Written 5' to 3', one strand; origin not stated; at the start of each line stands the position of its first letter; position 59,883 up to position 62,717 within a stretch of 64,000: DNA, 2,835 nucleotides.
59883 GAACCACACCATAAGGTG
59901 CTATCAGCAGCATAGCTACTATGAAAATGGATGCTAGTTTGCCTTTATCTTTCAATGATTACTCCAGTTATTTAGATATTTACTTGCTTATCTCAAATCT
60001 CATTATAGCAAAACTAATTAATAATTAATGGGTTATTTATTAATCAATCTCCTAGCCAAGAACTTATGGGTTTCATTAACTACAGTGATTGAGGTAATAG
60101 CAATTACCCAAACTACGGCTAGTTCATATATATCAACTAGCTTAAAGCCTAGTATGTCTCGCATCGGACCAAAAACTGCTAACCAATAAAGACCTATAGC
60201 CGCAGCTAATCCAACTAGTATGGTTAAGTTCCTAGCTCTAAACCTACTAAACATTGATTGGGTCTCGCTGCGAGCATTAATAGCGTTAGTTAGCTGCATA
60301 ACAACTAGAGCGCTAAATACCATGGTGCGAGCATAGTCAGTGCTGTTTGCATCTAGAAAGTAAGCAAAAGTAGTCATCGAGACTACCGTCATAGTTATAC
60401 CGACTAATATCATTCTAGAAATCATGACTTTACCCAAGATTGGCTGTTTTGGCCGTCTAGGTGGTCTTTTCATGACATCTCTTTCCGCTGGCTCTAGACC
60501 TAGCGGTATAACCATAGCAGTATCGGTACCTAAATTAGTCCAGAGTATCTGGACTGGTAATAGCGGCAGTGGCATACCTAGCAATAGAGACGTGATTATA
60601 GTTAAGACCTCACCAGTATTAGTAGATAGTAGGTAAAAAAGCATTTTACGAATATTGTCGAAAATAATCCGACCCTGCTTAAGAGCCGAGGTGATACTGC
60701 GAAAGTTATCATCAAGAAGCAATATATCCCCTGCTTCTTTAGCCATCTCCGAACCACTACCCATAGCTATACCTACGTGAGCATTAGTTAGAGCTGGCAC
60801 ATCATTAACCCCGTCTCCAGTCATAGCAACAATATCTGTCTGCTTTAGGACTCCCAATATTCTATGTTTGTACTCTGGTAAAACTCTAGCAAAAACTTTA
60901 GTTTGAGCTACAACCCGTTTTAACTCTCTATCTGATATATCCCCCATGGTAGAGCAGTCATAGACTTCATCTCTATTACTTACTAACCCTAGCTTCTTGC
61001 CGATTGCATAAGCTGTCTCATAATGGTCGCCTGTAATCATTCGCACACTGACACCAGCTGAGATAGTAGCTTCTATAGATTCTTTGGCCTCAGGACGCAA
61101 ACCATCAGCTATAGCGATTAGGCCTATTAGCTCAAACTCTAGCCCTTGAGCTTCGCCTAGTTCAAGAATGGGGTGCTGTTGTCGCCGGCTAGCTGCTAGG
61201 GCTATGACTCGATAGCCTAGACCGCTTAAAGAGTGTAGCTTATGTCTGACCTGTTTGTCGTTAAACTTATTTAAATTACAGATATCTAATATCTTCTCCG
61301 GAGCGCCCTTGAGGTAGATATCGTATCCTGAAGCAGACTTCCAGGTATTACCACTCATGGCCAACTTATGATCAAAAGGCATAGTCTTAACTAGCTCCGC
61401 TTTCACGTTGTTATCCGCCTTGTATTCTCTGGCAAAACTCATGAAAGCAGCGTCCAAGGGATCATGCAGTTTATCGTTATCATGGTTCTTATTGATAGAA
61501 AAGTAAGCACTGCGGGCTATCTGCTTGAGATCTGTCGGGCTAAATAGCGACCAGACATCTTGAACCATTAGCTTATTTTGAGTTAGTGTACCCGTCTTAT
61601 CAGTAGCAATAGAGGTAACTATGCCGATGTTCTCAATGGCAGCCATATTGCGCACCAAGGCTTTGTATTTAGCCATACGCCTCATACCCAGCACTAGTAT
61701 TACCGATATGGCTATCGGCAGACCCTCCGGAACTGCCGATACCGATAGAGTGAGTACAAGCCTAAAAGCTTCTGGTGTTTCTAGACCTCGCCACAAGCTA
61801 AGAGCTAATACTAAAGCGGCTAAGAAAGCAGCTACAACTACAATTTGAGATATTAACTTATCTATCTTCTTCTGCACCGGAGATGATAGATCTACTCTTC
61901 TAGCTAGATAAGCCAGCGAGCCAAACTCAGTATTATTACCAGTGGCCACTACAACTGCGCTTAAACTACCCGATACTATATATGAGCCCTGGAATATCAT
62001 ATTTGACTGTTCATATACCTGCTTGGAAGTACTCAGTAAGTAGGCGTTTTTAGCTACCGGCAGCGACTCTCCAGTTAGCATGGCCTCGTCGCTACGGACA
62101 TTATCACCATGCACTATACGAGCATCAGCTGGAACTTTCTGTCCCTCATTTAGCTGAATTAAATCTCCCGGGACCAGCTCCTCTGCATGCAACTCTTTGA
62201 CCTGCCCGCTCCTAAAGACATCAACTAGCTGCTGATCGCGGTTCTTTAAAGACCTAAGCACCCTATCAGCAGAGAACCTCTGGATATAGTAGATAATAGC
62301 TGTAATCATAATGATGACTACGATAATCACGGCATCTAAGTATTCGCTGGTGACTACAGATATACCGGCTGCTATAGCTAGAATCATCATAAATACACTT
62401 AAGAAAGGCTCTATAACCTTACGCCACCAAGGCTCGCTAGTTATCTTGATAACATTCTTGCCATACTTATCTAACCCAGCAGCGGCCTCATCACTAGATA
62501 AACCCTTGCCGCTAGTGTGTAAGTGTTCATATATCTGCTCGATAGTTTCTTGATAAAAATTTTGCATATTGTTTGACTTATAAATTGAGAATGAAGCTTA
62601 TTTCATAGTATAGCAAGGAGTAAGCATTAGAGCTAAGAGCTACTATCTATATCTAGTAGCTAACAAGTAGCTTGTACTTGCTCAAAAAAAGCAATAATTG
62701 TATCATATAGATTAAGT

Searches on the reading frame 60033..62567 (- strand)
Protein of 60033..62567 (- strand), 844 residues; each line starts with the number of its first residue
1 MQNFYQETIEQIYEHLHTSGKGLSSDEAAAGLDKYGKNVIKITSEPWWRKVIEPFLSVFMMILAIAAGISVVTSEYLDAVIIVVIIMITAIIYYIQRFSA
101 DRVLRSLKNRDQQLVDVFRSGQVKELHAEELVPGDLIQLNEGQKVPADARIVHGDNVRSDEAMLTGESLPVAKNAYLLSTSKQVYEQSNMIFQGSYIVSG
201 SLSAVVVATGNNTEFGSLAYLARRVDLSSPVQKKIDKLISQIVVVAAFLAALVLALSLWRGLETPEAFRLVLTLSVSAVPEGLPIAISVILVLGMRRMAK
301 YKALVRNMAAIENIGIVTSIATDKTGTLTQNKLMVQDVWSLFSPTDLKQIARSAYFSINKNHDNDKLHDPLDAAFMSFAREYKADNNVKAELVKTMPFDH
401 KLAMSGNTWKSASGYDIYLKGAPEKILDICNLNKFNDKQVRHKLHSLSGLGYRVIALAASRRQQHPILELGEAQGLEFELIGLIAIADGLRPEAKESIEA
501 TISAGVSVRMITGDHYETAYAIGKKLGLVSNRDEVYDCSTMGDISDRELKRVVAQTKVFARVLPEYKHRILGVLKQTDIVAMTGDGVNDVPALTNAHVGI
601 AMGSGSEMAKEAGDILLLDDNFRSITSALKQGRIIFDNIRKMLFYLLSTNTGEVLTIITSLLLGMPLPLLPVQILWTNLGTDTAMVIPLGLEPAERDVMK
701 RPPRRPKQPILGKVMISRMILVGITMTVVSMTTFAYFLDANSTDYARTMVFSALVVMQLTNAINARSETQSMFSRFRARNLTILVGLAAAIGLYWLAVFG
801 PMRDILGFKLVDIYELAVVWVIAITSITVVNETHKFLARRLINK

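Call 8: search_protein_families(library=pfam, proteins=[window:60033-62567:-], max_evalue=1e-8)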
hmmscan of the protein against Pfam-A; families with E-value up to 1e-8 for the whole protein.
window:60033-62567:- (844 aa): 4 families
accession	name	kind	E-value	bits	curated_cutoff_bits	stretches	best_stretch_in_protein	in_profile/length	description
PF00122.25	E1-E2_ATPase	-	3.9e-47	160.6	28.1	1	114-300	6-180/181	E1-E2 ATPase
PF00689.26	Cation_ATPase_C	-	1.3e-42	145.9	27.3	1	666-836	1-174/175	Cation transporting ATPase, C-terminus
PF00690.31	Cation_ATPase_N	-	9e-16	57.7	20.4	1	5-70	2-69/69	Cation transporter/ATPase, N-terminus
PF00702.32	Hydrolase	-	2.7e-15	57.7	26.4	1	320-596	4-190/191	haloacid dehalogenase-like hydrolase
